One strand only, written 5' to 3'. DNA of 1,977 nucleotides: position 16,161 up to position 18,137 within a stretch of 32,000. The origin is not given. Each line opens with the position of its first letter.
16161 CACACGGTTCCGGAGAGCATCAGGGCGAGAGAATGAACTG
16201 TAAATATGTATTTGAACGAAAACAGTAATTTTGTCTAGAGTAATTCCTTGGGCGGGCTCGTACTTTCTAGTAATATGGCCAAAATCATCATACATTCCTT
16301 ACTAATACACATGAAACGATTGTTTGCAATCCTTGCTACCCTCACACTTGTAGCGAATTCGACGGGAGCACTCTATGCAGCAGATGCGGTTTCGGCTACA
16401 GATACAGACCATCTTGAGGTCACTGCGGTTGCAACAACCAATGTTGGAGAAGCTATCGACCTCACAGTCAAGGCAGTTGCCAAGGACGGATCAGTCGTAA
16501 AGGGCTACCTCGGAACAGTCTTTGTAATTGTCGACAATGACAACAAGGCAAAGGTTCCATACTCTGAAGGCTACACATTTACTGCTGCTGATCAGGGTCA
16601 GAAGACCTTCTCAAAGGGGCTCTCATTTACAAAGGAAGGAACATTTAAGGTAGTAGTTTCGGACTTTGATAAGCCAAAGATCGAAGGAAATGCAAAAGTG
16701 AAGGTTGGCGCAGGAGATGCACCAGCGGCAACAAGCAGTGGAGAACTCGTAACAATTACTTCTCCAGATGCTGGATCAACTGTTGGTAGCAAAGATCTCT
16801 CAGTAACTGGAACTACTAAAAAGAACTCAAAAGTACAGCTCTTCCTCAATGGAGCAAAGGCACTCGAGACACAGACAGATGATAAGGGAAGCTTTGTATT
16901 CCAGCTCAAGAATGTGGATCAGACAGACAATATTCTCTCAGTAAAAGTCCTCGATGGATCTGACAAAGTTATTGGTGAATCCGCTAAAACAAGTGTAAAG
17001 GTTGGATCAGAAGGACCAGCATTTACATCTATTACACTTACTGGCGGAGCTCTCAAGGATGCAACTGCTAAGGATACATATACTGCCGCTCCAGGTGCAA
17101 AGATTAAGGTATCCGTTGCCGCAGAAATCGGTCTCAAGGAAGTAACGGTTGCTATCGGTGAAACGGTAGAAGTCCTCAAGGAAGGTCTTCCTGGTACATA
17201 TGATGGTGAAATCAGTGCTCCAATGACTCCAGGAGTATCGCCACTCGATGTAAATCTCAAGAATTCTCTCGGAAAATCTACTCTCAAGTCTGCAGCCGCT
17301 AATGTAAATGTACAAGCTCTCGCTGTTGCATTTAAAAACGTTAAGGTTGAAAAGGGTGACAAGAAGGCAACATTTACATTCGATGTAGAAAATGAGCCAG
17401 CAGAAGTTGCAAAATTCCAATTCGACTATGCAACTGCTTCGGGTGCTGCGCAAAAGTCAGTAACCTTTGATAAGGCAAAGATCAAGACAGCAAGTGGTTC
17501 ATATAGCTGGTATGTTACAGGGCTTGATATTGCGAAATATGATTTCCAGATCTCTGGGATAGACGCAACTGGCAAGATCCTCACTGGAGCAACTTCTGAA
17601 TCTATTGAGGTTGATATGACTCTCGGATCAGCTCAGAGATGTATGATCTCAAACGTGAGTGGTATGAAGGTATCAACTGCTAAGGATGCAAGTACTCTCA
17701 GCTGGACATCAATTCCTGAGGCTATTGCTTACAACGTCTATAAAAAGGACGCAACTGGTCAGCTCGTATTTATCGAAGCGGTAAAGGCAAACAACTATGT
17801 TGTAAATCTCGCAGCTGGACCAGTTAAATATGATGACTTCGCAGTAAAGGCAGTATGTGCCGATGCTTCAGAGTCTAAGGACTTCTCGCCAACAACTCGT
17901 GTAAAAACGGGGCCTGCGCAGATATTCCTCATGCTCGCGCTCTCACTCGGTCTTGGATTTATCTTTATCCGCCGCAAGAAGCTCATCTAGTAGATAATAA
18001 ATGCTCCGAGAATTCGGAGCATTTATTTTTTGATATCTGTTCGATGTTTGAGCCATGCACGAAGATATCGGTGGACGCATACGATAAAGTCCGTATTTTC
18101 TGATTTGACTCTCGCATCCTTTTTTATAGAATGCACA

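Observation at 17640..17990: Two surface proteins share a C-terminal beta-domain plus a VKTGP-TM-basic tail: a possible novel sorting signal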

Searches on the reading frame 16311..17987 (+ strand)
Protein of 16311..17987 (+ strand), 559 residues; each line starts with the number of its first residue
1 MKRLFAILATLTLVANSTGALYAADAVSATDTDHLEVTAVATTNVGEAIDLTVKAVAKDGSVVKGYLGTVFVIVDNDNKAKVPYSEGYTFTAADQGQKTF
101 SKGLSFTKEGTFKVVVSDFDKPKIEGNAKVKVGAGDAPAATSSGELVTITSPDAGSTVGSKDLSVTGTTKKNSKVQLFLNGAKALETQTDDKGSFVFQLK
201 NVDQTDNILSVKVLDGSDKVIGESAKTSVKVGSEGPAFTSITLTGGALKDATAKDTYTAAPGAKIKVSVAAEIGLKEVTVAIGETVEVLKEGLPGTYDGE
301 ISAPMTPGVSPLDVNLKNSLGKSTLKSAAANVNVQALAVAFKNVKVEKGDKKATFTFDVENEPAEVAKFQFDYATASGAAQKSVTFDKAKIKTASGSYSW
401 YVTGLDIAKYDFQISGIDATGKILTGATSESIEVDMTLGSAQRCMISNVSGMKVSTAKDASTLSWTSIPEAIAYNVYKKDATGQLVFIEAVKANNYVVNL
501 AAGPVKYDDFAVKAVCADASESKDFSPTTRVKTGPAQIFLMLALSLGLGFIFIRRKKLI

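Call 5: search_protein_families(library=ncbifam, proteins=[window:16311-17987:+], max_evalue=10)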
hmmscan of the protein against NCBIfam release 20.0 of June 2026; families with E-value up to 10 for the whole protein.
seq(559 aa): 7 families
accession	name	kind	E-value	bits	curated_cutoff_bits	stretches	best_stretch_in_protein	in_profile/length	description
NF058578.1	CPR_pilus_PamR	equivalog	0.0006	18.8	300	1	147-244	56-149/297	pilus system RbmA-like protein PamR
NF047756.1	LIC11435_fam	equivalog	0.0031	16.4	380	1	463-503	2-41/360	LIC11435 family protein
NF002885.1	PRK03354.1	equivalog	0.02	13.9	540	1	148-221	122-190/378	crotonobetainyl-CoA dehydrogenase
NF058648.1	ECF_sub_HI1622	equivalog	0.022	14.8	100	1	165-206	34-75/180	NikL family nickel/cobalt ECF transporter subunit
NF058592.1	GxPGS_dom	subfamily_domain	0.04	14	45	1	170-201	22-53/65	PGS family Ig-like domain-containing protein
TIGR01167.1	LPXTG_anchor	domain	0.2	12.4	15.9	1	535-557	11-33/34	LPXTG cell wall anchor domain-containing protein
NF033507.3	Loki-CTERM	subfamily_domain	0.4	11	19.9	1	538-557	6-24/27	Loki-CTERM sorting domain-containing protein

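Call 6: search_protein_families(library=pfam, proteins=[window:16311-17987:+], max_evalue=10)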
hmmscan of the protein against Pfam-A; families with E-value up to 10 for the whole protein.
seq(559 aa): 5 families
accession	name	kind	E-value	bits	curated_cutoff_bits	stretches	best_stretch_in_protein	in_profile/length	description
PF17957.7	Big_7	-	1.2e-05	26.2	24.1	1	147-211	3-68/70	Bacterial Ig domain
PF17936.7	Big_6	-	0.00032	21.3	27.6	1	156-220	8-73/83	Bacterial Ig domain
PF21910.2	GH85_C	-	0.0046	17.8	27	1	449-498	6-56/95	GH85 endohexosaminidases, C-terminal domain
PF19833.4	RecG_dom3_C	-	0.16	12.5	26.8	1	42-83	23-64/87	ATP-dependent DNA helicase RecG, domain 3, C-terminal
PF12690.13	BsuPI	-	0.27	11.6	22.9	0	344-372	5-33/101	Intracellular proteinase inhibitor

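Call 80: find_encoding_contigs(protein=window:16311-17987:+, flank=10000, max_places=4)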
Protein window:16311-17987:+ (559 aa): 1 contig read that carries it; 1 place shown.
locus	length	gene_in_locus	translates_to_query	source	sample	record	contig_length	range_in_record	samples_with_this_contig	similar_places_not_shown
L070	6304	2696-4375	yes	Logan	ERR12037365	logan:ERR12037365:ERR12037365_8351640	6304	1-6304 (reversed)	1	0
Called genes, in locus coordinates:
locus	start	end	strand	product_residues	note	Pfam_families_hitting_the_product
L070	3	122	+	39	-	?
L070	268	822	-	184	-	-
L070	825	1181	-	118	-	-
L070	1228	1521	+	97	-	PF02686:GatC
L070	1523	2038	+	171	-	-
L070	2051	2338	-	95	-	-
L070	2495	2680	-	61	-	-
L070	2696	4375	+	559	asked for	PF17957:Big_7 (weak)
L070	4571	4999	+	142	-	PF01649:Ribosomal_S20p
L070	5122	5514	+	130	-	PF05198:IF3_N (weak), PF00707:IF3_C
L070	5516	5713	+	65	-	PF01632:Ribosomal_L35p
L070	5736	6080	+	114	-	PF00453:Ribosomal_L20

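Call 84: search_solved_structures(query=window:16311-17987:+, max_evalue=1)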
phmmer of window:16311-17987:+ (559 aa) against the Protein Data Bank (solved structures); distinct sequences matched with E-value up to 1: 0.

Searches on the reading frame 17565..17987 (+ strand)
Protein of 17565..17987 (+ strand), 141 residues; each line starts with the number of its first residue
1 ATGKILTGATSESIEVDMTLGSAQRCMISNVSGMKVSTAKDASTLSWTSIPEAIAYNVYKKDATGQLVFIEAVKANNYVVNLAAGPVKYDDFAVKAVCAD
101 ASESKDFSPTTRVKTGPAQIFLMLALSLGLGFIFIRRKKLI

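Call 8: find_homologous_proteins(query=A1, max_evalue=0.001)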
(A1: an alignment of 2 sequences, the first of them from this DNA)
Query A1 (2 sequences) (123 aa, profile of the alignment): 8 proteins with E <= 0.001 among 221 candidates.
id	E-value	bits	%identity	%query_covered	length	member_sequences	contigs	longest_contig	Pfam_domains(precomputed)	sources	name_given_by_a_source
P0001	4.1e-51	190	39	97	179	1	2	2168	-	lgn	-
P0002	2.0e-43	165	44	80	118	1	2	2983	-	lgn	-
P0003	2.5e-39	152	55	97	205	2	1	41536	-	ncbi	-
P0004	8.8e-34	134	49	100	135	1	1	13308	-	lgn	-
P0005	1.5e-30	124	38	96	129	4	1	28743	-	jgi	jgi:LPXTG-motif cell wall-anchored protein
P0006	1.3e-28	117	38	64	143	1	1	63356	-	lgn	-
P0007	1.2e-27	114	46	87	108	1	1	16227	-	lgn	-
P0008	4.6e-15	74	52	53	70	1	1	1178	-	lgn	-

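Call 12: find_encoding_contigs(protein=P0003, flank=10000, max_places=3)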
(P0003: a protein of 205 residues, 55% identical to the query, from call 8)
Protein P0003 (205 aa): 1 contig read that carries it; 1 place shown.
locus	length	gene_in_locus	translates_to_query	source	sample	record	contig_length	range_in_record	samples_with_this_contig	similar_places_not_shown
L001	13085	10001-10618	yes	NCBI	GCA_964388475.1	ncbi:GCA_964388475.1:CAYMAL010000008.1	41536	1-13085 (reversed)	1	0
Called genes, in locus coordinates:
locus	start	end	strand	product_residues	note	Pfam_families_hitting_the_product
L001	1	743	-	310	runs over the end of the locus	-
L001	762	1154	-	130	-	-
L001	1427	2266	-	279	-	-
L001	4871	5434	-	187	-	-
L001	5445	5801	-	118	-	-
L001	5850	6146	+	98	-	PF02686:GatC (weak)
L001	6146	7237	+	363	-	PF02463:SMC_N, PF13175:AAA_15 (weak), PF13476:AAA_23 (weak), PF13555:AAA_29 (faint), PF13304:AAA_21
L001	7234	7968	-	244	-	PF03118:RNA_pol_A_CTD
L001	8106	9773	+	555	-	-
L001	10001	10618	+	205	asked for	-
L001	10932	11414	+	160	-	-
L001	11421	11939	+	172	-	PF05198:IF3_N, PF00707:IF3_C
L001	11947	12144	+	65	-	PF01632:Ribosomal_L35p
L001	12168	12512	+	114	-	PF00453:Ribosomal_L20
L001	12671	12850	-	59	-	-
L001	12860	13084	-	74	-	?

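Call 20: find_encoding_contigs(protein=P0006, flank=10000, max_places=3)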
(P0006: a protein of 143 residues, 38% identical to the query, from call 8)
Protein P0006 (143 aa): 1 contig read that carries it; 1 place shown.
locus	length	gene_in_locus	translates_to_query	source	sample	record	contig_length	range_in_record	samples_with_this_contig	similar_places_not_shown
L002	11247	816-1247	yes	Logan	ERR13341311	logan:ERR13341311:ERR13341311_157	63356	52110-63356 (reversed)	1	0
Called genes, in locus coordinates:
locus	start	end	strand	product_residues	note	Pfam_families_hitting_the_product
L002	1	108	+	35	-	?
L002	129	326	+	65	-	-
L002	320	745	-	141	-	-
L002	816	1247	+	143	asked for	-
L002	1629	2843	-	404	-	PF13393:tRNA-synt_His, PF00587:tRNA-synt_2b, PF03129:HGTP_anticodon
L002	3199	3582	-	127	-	PF13180:PDZ_2 (weak), PF17820:PDZ_6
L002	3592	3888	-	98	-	PF13365:Trypsin_2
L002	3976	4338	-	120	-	-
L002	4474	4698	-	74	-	-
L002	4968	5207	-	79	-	PF13277:YmdB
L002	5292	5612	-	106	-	PF13277:YmdB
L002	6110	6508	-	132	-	PF09335:VTT_dom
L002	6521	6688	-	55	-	-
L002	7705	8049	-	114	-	PF00453:Ribosomal_L20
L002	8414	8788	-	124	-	PF05198:IF3_N, PF00707:IF3_C (weak)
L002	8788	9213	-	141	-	PF01649:Ribosomal_S20p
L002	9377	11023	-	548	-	-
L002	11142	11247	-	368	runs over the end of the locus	PF02463:SMC_N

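Call 21: find_encoding_contigs(protein=P0005, flank=10000, max_places=3)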
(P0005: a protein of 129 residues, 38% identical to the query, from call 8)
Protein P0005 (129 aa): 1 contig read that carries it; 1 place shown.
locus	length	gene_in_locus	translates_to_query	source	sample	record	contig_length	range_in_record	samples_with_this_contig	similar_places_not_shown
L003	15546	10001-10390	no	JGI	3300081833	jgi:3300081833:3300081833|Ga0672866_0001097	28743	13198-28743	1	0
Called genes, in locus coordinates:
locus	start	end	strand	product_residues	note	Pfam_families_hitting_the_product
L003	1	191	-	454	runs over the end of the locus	-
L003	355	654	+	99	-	-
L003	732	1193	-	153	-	PF00436:SSB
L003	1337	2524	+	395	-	PF07228:SpoIIE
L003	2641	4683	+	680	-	PF12846:AAA_10, PF19044:P-loop_TraG, PF01935:DUF87 (weak)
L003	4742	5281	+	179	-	PF01936:NYN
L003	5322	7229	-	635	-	PF00750:tRNA-synt_1d, PF05746:DALR_1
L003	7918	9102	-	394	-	-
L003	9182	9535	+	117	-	-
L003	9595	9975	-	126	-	-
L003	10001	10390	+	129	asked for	-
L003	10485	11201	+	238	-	-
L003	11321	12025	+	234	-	PF25182:NonGDSL (weak), PF00657:Lipase_GDSL, PF13472:Lipase_GDSL_2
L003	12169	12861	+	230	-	PF00005:ABC_tran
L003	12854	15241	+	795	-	-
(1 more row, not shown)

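Call 22: predict_structure(alignment_id=A2)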
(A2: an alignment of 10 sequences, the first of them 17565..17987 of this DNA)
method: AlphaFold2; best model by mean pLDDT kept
length: 141 residues; sequences in the alignment: 10
mean_pLDDT: 78.9   pTM: 0.63
mean pLDDT of the five models: 78.9, 77.7, 76.3, 74.0, 72.0
residues with pLDDT >= 90: 72; 70-90: 30; 50-70: 17; < 50: 22
segments of 3 or more residues with pLDDT < 50: 1-22
pLDDT, mean of each block of 10 residues (from residue 1): 37 42 70 94 95 96 94 96 82 95 93 77 65 71 53
secondary structure, 60 per line:
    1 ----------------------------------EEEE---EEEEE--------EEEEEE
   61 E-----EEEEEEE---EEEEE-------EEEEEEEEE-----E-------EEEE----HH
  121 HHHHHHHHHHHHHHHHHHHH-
elements in order: E35-38 E42-46 E55-61 E67-73 E77-81 E89-97 E111-114 H119-140

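Call 23: search_protein_representatives(alignment_id=A2)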
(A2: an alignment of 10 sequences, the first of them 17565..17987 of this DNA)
Query: 10 sequences, 137 profile positions. Proteins with E-value up to 0.001 (for the whole library): 6945; up to 1e-10: 1618; up to 1e-30: 107. The best 150 are listed.
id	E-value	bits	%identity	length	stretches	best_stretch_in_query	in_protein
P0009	2.8e-91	318.4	-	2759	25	22-60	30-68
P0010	2.6e-75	266.7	-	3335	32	14-116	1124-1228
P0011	1.6e-71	254.4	-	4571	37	29-105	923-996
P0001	1.9e-59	215.3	-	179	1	2-136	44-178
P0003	2.6e-55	201.9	-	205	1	2-136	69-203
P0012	9.3e-53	193.6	-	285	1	4-136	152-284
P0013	1.1e-52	193.4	-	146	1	2-135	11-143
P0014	1.4e-52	193.0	-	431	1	2-134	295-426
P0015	2.6e-51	188.9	-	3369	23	25-106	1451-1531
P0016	1.8e-50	186.2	-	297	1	3-136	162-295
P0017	5.3e-50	184.7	-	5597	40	27-59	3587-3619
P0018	7.6e-50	184.2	-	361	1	3-134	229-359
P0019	4.3e-49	181.8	-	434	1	2-133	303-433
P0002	6.2e-49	181.2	-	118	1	29-136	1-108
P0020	7.4e-49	181.0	-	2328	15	29-95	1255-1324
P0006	8.8e-37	141.9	-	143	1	3-91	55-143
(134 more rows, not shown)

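Call 39: find_related_loci(query=A6, collection=genome_contigs, flank=10000)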
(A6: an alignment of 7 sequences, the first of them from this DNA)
Query A6 (122 aa) in genome_contigs; peptide patterns used: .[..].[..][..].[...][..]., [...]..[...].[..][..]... (x = any residue, [..] = any of these).
97 stretches matched a pattern; 48 encode a relative of the query (tblastn E <= 1e-3); 48 distinct loci.
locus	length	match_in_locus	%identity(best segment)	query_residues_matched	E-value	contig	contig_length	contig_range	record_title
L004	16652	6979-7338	73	1-120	8e-62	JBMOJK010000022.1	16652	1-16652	MAG: Patescibacteria group bacterium isolate Deming_bin.574 contig9349, whole genome shotgun sequence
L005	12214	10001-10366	61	1-122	6e-53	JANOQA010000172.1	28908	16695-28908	MAG: bacterium isolate VAR_4_metabat_39 VAR_4_k141_3279220, whole genome shotgun sequence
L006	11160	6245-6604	57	1-119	3e-44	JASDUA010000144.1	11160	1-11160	MAG: Patescibacteria group bacterium isolate P24860_112_MAG_83 P24860_112_S10_metaspades_6141_length_11160_cov_4, whole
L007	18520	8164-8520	55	1-119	8e-44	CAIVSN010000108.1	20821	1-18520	uncultured bacterium isolate Loclat_bin-20132 genome assembly, contig: bin-20132:108/186, whole genome shotgun sequence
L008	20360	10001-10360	57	1-119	8e-44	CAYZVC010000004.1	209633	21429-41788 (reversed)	MAG TPA_asm: uncultured Candidatus Peribacteria bacterium isolate binchicken_co284_85 genome assembly, contig: NODE_111_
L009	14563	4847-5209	55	1-121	1e-42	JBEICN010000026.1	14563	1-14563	MAG: Candidatus Peribacteria bacterium isolate Sample-101-S75-bin-139 Sample_101_S75-bin_139-k141_1861180, whole genome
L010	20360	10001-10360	55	1-119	6e-43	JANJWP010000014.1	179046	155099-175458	MAG: Candidatus Gracilibacteria bacterium isolate RS261_metabat.bin.35 RS261_k141_39986, whole genome shotgun sequence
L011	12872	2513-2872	53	1-119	2e-42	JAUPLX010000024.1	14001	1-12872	MAG: Patescibacteria group bacterium isolate erpe_2018_pw_30hr_WHONDRS-PP48-000095_B_bin.32 scaffold_178739, whole genom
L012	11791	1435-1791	56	1-119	2e-42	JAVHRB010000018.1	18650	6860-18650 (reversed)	MAG: Patescibacteria group bacterium isolate auto_43_30 WB_2019_0_2um_1563_length_18650_cov_17, whole genome shotgun seq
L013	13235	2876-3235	58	1-120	3e-42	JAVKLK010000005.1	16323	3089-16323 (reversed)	MAG: Patescibacteria group bacterium isolate AaM_T123_3 k141_6054, whole genome shotgun sequence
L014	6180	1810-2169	55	1-119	3e-42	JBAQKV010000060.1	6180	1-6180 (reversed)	MAG: Patescibacteria group bacterium isolate MFD12080_ilm_asm_bin11 k127_2971, whole genome shotgun sequence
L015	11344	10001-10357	56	1-119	7e-42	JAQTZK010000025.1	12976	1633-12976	MAG: Candidatus Gracilibacteria bacterium isolate STC_59 NODE_10944_length_12976_cov_3.525488_Sandtown_C, whole genome s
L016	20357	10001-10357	52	1-119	6e-39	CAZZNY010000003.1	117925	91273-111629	MAG TPA_asm: uncultured Candidatus Peribacteria bacterium isolate SRP302447_co3_208 genome assembly, contig: NODE_442_le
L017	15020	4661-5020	48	1-120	3e-38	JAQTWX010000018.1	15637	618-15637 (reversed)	MAG: Candidatus Gracilibacteria bacterium isolate STC_120 NODE_8212_length_15637_cov_5.583108_Sandtown_C, whole genome s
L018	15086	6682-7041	48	1-120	2e-35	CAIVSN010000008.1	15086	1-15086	uncultured bacterium isolate Loclat_bin-20132 genome assembly, contig: bin-20132:008/186, whole genome shotgun sequence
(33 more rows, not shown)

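Call 57: fold_search(model_id=the predicted structure, library=pdb)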
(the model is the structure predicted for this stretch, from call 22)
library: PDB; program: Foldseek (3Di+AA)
matches with E <= 10: 1839; with E <= 0.001: 35
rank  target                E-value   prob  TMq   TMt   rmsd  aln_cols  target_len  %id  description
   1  7jgu                  1.2e-05  1.00  0.48  0.71   3.5        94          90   19  Structure of FN3tt mut (released 2021-07-21)
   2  4u3h                  6.6e-05  1.00  0.45  0.61   3.7        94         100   26  Crystal structure of FN3con (released 2015-02-11)
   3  6m76                  8.2e-05  1.00  0.48  0.08   3.0        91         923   20  GH31 alpha-N-acetylgalactosaminidase from Enterococcus faecalis (released 2020-05-20)
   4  5jip_B                8.2e-05  1.00  0.47  0.23   3.1        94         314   17  Crystal structure of the Clostridium perfringens spore cortex lytic enzyme SleM (released 2016-08-10)
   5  7jgt                  1.1e-04  1.00  0.48  0.70   3.0        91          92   18  Crystal Structure of FN3tt (released 2021-07-21)
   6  3mpc_A                1.3e-04  1.00  0.51  0.72   3.5        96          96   21  The crystal structure of a Fn3-like protein from Clostridium thermocellum (released 2010-08-11)
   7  8y31_E                1.4e-04  1.00  0.50  0.67   3.3       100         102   17  The crystal structure of the QX006N-Fab/IFNAR1-SD123 complex (released 2024-12-04)
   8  4go6_B                1.5e-04  1.00  0.43  0.37   4.4       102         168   18  Crystal structure of HCF-1 self-association sequence 1 (released 2012-10-17)
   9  5g56                  1.8e-04  1.00  0.43  0.10   4.3        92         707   20  THE TETRA-MODULAR CELLULOSOMAL ARABINOXYLANASE CtXyl5A STRUCTURE AS REVEALED BY X-RAY CRYSTALLOGRAPHY (released 2016-06-29)
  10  9l9p_S                1.9e-04  1.00  0.50  0.10   3.7        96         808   16  Cryo-EM structure of bacteriophage T1 tail tip complex (released 2025-03-12)
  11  6x38                  1.9e-04  1.00  0.46  0.65   4.2        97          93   15  Crystal structure of the FN5 domain of Drosophila Lar (released 2021-05-26)
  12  5jip_A                2.5e-04  1.00  0.46  0.22   3.1        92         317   17  Crystal structure of the Clostridium perfringens spore cortex lytic enzyme SleM (released 2016-08-10)
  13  4lsd_C                2.8e-04  1.00  0.49  0.69   3.6        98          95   17  Myokine structure (released 2013-10-16)
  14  5z06_B                2.8e-04  1.00  0.48  0.11   5.3       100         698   17  Crystal structure of beta-1,2-glucanase from Parabacteroides distasonis (released 2018-05-30)
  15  4u49_A                2.8e-04  1.00  0.44  0.21   4.6        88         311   20  Crystal structure of Pectate Lyase Pel3 from Pectobacterium carotovorum with two monomers in the A.U (released 2015-08-05)
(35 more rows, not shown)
